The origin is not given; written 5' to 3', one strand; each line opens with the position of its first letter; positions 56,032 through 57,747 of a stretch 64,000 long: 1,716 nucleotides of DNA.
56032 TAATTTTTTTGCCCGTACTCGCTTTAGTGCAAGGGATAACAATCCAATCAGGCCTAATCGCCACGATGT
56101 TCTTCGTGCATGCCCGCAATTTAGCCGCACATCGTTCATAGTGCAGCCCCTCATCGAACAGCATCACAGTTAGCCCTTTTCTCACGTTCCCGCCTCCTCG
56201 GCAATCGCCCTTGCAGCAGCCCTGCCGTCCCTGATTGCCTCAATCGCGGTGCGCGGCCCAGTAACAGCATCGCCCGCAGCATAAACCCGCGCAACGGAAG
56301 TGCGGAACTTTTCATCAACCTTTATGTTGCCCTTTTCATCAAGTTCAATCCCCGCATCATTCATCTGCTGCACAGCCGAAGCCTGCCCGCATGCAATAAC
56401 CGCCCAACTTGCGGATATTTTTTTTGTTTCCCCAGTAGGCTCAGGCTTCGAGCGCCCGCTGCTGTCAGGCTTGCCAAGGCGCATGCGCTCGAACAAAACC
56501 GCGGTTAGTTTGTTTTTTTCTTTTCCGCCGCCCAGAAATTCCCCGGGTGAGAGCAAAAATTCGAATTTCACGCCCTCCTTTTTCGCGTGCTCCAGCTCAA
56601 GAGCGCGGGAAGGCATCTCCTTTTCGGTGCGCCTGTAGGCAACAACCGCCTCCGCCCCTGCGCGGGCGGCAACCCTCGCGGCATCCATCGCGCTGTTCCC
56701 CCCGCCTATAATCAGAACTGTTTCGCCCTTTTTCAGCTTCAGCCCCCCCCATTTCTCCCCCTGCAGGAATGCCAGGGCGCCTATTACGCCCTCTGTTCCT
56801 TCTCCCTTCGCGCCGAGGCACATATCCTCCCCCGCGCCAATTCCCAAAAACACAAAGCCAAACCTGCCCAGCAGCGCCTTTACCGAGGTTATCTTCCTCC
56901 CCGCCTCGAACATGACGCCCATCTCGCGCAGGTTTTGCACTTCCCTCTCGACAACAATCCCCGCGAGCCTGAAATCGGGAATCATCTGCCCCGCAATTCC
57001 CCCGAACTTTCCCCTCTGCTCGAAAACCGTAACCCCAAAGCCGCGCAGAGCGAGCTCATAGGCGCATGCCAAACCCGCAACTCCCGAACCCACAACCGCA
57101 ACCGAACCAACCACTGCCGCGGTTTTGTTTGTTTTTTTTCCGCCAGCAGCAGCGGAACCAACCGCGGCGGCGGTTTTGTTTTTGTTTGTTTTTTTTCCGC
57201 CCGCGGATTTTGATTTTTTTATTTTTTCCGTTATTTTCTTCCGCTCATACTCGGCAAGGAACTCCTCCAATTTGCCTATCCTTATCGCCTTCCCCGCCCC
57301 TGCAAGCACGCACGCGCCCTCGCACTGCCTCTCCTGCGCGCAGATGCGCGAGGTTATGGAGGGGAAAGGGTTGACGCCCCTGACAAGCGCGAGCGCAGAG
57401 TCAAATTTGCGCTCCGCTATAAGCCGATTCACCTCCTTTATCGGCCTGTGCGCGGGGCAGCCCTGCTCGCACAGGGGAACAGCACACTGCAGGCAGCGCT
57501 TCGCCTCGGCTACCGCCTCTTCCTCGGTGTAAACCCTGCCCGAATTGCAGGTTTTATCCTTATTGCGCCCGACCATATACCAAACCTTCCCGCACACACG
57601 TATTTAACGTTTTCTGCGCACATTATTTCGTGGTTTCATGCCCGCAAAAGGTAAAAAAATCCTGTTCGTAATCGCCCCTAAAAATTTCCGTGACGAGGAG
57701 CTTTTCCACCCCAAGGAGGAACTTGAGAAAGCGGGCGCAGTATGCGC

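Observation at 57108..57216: Intergenic spacer repeat apparently expanded in-frame inside a GltD-like oxidoreductase gene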

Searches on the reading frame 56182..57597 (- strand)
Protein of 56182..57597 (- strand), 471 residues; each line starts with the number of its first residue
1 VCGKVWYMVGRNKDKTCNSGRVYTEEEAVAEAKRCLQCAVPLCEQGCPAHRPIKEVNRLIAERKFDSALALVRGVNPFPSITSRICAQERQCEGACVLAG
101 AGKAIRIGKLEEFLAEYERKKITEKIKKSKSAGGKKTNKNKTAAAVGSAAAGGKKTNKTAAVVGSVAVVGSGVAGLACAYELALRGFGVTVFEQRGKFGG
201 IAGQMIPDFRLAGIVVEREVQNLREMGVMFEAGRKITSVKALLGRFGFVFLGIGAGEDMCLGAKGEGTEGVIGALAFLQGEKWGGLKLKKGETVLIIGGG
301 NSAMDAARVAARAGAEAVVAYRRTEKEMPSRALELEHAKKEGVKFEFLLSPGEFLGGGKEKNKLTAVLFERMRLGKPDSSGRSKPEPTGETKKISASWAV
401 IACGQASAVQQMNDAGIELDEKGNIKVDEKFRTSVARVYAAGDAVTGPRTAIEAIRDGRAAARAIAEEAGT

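Call 8: search_protein_families(library=pfam, proteins=[window:56182-57597:-])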
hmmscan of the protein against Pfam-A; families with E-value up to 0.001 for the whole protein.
window:56182-57597:- (471 aa): 12 families
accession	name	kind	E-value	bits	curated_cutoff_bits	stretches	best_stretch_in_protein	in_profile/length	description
PF14691.11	Fer4_20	-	7.7e-29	100.2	25.8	1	21-121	10-111/113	Dihydroprymidine dehydrogenase domain II, 4Fe-4S cluster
PF07992.20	Pyr_redox_2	-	8.4e-26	91.5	26.1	1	165-458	2-291/291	Pyridine nucleotide-disulphide oxidoreductase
PF13738.12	Pyr_redox_3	-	9.5e-11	41.9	30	1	290-327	163-200/305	Pyridine nucleotide-disulphide oxidoreductase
PF13450.12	NAD_binding_8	-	1.7e-09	38.2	21.9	1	168-203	1-36/68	NAD(P)-binding Rossmann-like domain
PF01266.30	DAO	-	1.3e-08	35.3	27.9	1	166-199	2-35/353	FAD dependent oxidoreductase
PF00070.33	Pyr_redox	-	1.3e-07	32.4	22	0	294-347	2-59/82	Pyridine nucleotide-disulphide oxidoreductase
PF01946.23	Thi4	-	2.8e-07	30.4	26.2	1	163-240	17-94/235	Thi4 family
PF01593.30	Amino_oxidase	-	4.1e-07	30.1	19.8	1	173-200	1-28/443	Flavin containing amine oxidoreductase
PF00890.30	FAD_binding_2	-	7.5e-07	29.1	20.4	1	166-200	2-36/414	FAD binding domain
PF01494.25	FAD_binding_3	-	2.6e-06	27.4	22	0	165-198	3-36/349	FAD binding domain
PF03486.20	HI0933_like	-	0.00014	21.8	50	0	165-199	2-36/244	HI0933-like protein Rossmann domain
PF01134.28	GIDA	-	0.00062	19.4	22.1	0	166-195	2-31/391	Glucose inhibited division protein A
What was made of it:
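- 56182..57576 (-): NfnB/SudA/GltD-like [4Fe-4S]-flavoprotein gene. 464 aa from ATG 57576; the ORF extends to GTG 57597 (471 aa). Pfam: Fer4_20 7.7e-29 and Pyr_redox_2 8.4e-26 (call 8).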

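Call 9: find_homologous_proteins(query=window:56182-57597:-)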
Query window:56182-57597:- (471 aa): 5371 proteins with E <= 0.001 among 8000 candidates; the best 120 are listed.
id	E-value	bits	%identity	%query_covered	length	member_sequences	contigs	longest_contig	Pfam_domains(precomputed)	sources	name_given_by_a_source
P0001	3.7e-294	993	100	99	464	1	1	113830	PF01946.24,PF01266.31,PF01593.31,PF13450.13,PF14691.12,PF00890.31,PF07992.21,PF00070.34,PF13738.13,PF01494.26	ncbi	ncbi:MAG: FAD-dependent oxidoreductase [Candidatus Diapherotrites archaeon]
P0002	3.3e-213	727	78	96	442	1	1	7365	PF13450.13,PF07992.21,PF00070.34,PF03486.21,PF01494.26,PF12831.14,PF01946.24,PF01266.31,PF01593.31,PF14691.12,PF00890.31,PF13738.13,PF01262.28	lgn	-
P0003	4.3e-181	621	65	98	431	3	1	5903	PF01946.24,PF01266.31,PF13450.13,PF14691.12,PF00890.31,PF07992.21,PF00070.34,PF13738.13,PF03486.21,PF12831.14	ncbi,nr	ncbi:FAD-dependent oxidoreductase [Candidatus Micrarchaeota archaeon]|nr:FAD-dependent oxidoreductas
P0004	6.0e-85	304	43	95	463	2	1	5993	PF01266.31,PF13241.13,PF13450.13,PF14691.12,PF07992.21,PF00070.34,PF13738.13,PF03486.21,PF03807.24,PF01494.26,PF12831.14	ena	-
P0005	1.8e-84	302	38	90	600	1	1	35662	PF13450.13,PF14691.12,PF00890.31,PF07992.21,PF00070.34,PF13738.13,PF01262.28,PF01494.26,PF12831.14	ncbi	-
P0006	9.1e-84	300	43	95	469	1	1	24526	PF01266.31,PF13241.13,PF01593.31,PF13450.13,PF14691.12,PF07992.21,PF00070.34,PF13738.13,PF01262.28,PF12831.14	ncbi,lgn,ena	-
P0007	9.1e-84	300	43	95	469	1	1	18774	PF01266.31,PF13241.13,PF01593.31,PF13450.13,PF14691.12,PF07992.21,PF00070.34,PF13738.13,PF01262.28,PF12831.14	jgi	-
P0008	2.0e-82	295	43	95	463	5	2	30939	PF00743.26,PF13241.13,PF13450.13,PF07992.21,PF00070.34,PF03486.21,PF01494.26,PF12831.14,PF01266.31,PF01593.31,PF14691.12,PF00890.31,PF13738.13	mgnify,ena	mgnify:CR=1 FL=1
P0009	2.8e-82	295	40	94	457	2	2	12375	PF01946.24,PF13450.13,PF14691.12,PF07992.21,PF00070.34,PF13738.13,PF01262.28,PF12831.14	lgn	-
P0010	5.2e-82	294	42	95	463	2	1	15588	PF01266.31,PF13241.13,PF01593.31,PF13450.13,PF14691.12,PF07992.21,PF00070.34,PF13738.13,PF01262.28,PF12831.14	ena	-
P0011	5.8e-82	294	41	95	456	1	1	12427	PF13241.13,PF13450.13,PF07992.21,PF00070.34,PF03486.21,PF01134.29,PF12831.14,PF01946.24,PF01266.31,PF01593.31,PF14691.12,PF02826.26,PF13738.13,PF01262.28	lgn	-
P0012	1.9e-81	292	41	94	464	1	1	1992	PF01266.31,PF13241.13,PF13450.13,PF14691.12,PF07992.21,PF00070.34,PF13738.13,PF01262.28,PF12831.14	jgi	-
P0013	2.8e-81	292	41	95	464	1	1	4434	PF13450.13,PF07992.21,PF00070.34,PF03486.21,PF01494.26,PF12831.14,PF01266.31,PF14691.12,PF00890.31,PF13738.13,PF03807.24,PF01488.27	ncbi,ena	-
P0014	3.7e-81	291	41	95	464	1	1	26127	PF13450.13,PF07992.21,PF00070.34,PF03486.21,PF01494.26,PF12831.14,PF01266.31,PF14691.12,PF00890.31,PF13738.13,PF03807.24,PF01488.27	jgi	-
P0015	3.2e-80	288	41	94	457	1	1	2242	PF01266.31,PF13241.13,PF13450.13,PF14691.12,PF00890.31,PF07992.21,PF00070.34,PF13738.13,PF03486.21,PF01262.28,PF12831.14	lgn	-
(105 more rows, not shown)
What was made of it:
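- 56182..57576 (-): 100% identical to P0001, annotated as 'Candidatus Diapherotrites archaeon' (call 9).
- The source is a MAG, and the protein cluster has a single member on a single contig (call 9). All 120 listed homologs carry Fer4_20 and Pyr_redox_2 in one chain (call 9).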

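Call 12: find_encoding_contigs(protein=P0002, flank=5000)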
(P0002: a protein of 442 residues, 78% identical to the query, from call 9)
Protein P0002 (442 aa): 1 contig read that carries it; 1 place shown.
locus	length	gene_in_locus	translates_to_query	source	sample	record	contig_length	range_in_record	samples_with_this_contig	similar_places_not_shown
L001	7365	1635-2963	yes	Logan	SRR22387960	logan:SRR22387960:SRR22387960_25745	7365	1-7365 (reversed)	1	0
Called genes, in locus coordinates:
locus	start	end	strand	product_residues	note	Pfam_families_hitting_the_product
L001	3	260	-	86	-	?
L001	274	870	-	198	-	PF12802:MarR_2 (weak), PF01909:NTP_transf_2 (weak), PF18765:Polbeta (weak)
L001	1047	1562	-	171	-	PF01965:DJ-1_PfpI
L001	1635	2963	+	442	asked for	PF14691:Fer4_20, PF01946:Thi4 (weak), PF00890:FAD_binding_2, PF01266:DAO, PF01593:Amino_oxidase (weak), PF07992:Pyr_redox_2, PF13450:NAD_binding_8, PF13738:Pyr_redox_3, +5 more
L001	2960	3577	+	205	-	-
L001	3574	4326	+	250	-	PF01513:NAD_kinase, PF20143:NAD_kinase_C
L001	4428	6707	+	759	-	PF02901:PFL-like, PF01228:Gly_radical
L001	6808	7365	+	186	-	?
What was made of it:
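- On NfnB/SudA/GltD-type Fe-S flavoprotein (host gene): L001 has the same neighbours (call 12).
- The ortholog L001 is syntenic (DJ-1 | gene | hypothetical | NADK | PFL) (call 12).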

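Call 13: find_encoding_contigs(protein=P0003, flank=5000)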
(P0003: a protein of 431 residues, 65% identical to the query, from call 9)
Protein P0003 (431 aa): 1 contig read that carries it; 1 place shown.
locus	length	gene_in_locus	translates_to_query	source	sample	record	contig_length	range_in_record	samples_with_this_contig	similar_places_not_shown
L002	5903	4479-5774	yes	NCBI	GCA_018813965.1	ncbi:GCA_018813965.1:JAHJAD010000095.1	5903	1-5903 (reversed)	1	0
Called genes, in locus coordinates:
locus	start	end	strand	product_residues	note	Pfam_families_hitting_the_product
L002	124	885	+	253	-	PF13481:AAA_25 (weak), PF03796:DnaB_C, PF06745:ATPase, PF23442:DUF7125 (weak)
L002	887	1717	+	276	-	PF24336:DUF7504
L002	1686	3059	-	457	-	-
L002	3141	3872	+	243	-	-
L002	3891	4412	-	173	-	PF01965:DJ-1_PfpI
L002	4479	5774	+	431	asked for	PF14691:Fer4_20, PF01946:Thi4 (faint), PF00070:Pyr_redox (faint), PF00890:FAD_binding_2 (weak), PF01266:DAO (weak), PF07992:Pyr_redox_2, PF13450:NAD_binding_8, PF13738:Pyr_redox_3 (weak), +2 more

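Call 29: find_related_loci(query=window:56182-57576:-, collection=genome_contigs, flank=6000)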
Query window:56182-57576:- (464 aa) in genome_contigs; peptide patterns used: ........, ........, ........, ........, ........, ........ (x = any residue, [..] = any of these).
163 stretches matched a pattern; 5 encode a relative of the query (tblastn E <= 1e-3); 5 distinct loci.
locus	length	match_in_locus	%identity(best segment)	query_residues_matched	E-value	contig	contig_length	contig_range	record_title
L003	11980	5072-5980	44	159-460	6e-65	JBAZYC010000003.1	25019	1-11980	MAG: archaeon isolate SO_2017_GW1_71 NODE_8061_length_25019_cov_1.581392_OW334_2017, whole genome shotgun sequence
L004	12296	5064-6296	33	14-440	3e-57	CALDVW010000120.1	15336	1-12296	MAG: uncultured Xanthomonadales bacterium isolate N2_Bin_METABAT__104_1_1 genome assembly, contig: c_000000058071, whole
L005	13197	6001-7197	31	24-460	3e-54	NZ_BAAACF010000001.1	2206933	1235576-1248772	Clostridium malenominatum strain JCM 1405 sequence01, whole genome shotgun sequence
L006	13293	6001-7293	29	18-458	5e-44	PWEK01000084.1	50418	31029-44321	MAG: Elusimicrobia bacterium isolate T1Sed10_83R1 T1-Sed10-C370, whole genome shotgun sequence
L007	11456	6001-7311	29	23-457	5e-37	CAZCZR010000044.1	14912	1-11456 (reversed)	MAG TPA_asm: uncultured Lachnospiraceae bacterium isolate SRP222994_co1_266 genome assembly, contig: NODE_8433_length_14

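Call 30: find_related_loci(query=window:56182-57576:-, collection=metagenome_contigs, flank=6000)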
Query window:56182-57576:- (464 aa) in metagenome_contigs; peptide patterns used: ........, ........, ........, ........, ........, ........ (x = any residue, [..] = any of these).
346 stretches matched a pattern; 5 encode a relative of the query (tblastn E <= 1e-3); 5 distinct loci.
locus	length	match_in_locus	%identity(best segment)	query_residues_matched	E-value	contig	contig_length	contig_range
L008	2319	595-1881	32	16-460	6e-61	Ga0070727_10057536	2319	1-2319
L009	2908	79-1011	41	146-458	2e-56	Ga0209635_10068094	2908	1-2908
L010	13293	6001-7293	29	18-458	4e-45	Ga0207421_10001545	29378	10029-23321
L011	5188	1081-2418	28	9-460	1e-37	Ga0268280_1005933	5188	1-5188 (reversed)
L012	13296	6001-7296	29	15-459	1e-40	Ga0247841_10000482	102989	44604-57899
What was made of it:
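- On Coding tandem duplication / slippage expansion: No closer relatives were found in the genome or metagenome scans (calls 29, 30).
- Tried and rejected: Genome_contigs and metagenome_contigs returned only homologs at 44% identity or less (calls 29, 30).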

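Call 40: search_solved_structures(query=window:56182-57576:-, show_alignments=1, max_evalue=1e-20)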
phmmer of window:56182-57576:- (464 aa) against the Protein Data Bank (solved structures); distinct sequences matched with E-value up to 1e-20: 12.
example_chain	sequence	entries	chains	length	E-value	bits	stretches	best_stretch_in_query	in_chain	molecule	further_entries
5jca_L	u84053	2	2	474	2.7e-84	286.7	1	158-459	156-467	NADH-dependent Ferredoxin:NADP Oxidoreductase (NfnI) subunit alpha | NADH-dependent Ferredoxin:NADP Oxidoreductase subunit alpha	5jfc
5vj7_A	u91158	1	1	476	2.2e-73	250.7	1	158-459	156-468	Oxidoreductase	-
4ylf_B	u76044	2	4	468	1.4e-70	241.5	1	158-458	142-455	Dihydropyrimidine dehydrogenase subunit A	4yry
9bov_A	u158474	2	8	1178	4.6e-68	233.2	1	158-458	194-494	Molybdopterin oxidoreductase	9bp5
8oh5_C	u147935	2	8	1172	2.2e-65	224.4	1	157-458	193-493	Formate dehydrogenase-O, major subunit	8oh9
9n5u_A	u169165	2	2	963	3.3e-58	200.7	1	158-456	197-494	NfnA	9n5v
2vdc_G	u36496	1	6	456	3.8e-51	177.5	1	158-458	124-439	GLUTAMATE SYNTHASE [NADPH] SMALL CHAIN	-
6s6s_G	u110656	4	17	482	4.5e-51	177.2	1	158-458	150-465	Glutamate synthase [NADPH] small chain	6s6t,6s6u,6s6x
7mfm_I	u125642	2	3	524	2.2e-28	102.5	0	158-458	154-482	Glutamate synthase (NADPH) small chain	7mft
1gt8_A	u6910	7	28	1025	3.2e-28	101.9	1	18-455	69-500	DIHYDROPYRIMIDINE DEHYDROGENASE | Dihydropyrimidine dehydrogenase [NADP(+)]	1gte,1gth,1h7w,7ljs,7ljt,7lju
7m31_A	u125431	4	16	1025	3.2e-28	101.9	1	18-455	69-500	Dihydropyrimidine dehydrogenase [NADP(+)]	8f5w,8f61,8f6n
1h7x_A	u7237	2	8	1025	3.2e-28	101.9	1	18-455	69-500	DIHYDROPYRIMIDINE DEHYDROGENASE | Dihydropyrimidine dehydrogenase [NADP(+)]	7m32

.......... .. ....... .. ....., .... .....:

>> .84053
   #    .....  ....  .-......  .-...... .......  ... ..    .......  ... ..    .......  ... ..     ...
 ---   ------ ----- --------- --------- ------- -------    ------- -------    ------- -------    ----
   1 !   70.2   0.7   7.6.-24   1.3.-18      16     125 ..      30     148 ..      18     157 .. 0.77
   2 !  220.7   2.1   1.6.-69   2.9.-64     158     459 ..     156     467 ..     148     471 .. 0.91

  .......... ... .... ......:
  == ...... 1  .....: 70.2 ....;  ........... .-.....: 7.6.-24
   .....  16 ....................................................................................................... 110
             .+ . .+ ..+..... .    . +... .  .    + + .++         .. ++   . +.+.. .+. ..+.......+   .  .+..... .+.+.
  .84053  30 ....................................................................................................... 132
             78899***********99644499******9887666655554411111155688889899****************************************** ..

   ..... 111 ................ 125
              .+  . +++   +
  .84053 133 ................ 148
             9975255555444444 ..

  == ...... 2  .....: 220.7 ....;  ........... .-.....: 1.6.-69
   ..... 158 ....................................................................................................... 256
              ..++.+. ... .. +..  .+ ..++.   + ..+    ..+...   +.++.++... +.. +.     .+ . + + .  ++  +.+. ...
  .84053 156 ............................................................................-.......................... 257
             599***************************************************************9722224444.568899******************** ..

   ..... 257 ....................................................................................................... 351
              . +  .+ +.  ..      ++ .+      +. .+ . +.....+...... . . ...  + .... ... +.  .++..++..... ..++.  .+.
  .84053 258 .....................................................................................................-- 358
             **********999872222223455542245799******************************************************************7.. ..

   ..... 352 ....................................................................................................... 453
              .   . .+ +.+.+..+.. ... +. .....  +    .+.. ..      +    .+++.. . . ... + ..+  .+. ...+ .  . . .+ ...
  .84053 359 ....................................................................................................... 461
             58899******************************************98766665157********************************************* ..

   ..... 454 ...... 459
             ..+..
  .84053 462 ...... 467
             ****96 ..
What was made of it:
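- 56182..57576 (-): Closest solved structure is P. furiosus NfnI large subunit 5jca_L, E 2.7e-84, with the alignment split around query residues 126-157 (call 40).
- On NfnB/SudA/GltD-type Fe-S flavoprotein (host gene): 5jca_L E 2.7e-84 (call 40).
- HMMER splits the alignment to 5jca_L around the insert (call 40).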
